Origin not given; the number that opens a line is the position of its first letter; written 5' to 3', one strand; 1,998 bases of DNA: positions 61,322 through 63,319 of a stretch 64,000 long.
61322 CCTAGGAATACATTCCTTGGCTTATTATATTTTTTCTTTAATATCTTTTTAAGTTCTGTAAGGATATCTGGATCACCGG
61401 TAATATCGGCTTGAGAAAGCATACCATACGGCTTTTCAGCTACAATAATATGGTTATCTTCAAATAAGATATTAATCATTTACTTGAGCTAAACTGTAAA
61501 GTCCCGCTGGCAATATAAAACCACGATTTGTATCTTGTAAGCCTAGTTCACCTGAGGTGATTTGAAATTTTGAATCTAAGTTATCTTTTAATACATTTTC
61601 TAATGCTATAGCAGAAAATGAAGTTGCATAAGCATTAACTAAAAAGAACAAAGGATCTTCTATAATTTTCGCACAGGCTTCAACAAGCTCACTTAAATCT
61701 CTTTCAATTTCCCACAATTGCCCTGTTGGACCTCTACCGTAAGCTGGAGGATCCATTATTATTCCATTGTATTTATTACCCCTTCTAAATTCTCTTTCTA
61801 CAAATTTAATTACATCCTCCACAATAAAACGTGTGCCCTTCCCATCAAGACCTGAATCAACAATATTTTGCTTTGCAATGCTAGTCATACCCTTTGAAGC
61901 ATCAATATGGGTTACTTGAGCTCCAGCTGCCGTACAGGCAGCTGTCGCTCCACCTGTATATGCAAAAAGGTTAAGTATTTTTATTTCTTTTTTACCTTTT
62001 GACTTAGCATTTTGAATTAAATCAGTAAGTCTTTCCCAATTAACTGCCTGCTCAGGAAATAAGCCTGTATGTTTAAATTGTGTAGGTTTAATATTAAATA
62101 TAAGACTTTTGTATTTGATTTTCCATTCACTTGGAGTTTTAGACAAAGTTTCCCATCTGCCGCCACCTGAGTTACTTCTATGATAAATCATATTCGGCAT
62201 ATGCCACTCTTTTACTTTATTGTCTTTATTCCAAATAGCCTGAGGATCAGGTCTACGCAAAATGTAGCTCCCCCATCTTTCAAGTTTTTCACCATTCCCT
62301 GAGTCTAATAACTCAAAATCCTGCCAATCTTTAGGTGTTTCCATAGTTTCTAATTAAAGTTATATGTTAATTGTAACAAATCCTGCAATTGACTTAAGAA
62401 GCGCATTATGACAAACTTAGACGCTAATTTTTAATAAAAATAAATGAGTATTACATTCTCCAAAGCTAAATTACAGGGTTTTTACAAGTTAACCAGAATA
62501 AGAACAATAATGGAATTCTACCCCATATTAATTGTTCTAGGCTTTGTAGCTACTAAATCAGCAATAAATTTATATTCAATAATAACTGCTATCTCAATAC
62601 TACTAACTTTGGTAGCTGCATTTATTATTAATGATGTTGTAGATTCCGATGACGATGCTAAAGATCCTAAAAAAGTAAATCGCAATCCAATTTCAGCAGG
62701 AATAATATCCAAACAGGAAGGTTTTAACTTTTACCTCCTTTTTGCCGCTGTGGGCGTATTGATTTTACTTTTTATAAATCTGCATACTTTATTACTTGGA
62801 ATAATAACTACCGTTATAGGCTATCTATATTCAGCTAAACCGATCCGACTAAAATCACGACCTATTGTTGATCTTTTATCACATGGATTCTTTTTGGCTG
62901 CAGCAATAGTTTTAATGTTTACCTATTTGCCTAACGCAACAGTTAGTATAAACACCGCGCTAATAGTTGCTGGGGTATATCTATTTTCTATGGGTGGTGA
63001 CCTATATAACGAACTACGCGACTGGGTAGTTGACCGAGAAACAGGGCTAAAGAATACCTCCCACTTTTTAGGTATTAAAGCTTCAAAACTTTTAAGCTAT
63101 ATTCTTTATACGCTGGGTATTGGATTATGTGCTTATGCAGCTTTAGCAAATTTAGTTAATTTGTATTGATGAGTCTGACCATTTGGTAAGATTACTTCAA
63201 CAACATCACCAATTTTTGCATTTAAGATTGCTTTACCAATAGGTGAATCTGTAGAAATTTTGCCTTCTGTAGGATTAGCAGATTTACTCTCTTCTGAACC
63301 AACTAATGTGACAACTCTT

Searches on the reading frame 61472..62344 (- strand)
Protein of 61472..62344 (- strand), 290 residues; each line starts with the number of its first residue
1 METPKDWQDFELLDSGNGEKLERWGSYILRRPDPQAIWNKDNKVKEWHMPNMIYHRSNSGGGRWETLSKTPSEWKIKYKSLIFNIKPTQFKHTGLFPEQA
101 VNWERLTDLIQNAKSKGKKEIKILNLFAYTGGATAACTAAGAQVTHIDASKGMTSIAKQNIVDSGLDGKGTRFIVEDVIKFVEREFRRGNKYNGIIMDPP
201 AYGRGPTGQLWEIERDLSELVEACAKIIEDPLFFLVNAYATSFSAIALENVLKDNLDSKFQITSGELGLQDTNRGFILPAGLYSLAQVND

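Call 59: search_protein_families(library=pfam, proteins=[window:61472-62344:-], max_evalue=0.001)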
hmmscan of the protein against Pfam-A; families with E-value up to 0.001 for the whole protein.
window:61472-62344:- (290 aa): 2 families
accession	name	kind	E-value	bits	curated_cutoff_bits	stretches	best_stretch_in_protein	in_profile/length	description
PF10672.15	Methyltrans_SAM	-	2.6e-10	40.5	27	1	55-219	67-226/286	S-adenosylmethionine-dependent methyltransferase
PF03602.21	Cons_hypoth95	-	0.00047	20.3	24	1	118-200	40-122/182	Conserved hypothetical protein 95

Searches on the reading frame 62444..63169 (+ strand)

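Call 59: search_protein_families(library=pfam, proteins=[window:62444-63169:+], max_evalue=0.001)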
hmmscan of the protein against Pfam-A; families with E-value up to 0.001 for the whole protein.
window:62444-63169:+ (241 aa): 1 family
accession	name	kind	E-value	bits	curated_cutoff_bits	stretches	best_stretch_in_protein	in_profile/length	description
PF01040.23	UbiA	-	1.3e-28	100.5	34.2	1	28-234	5-205/250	UbiA prenyltransferase family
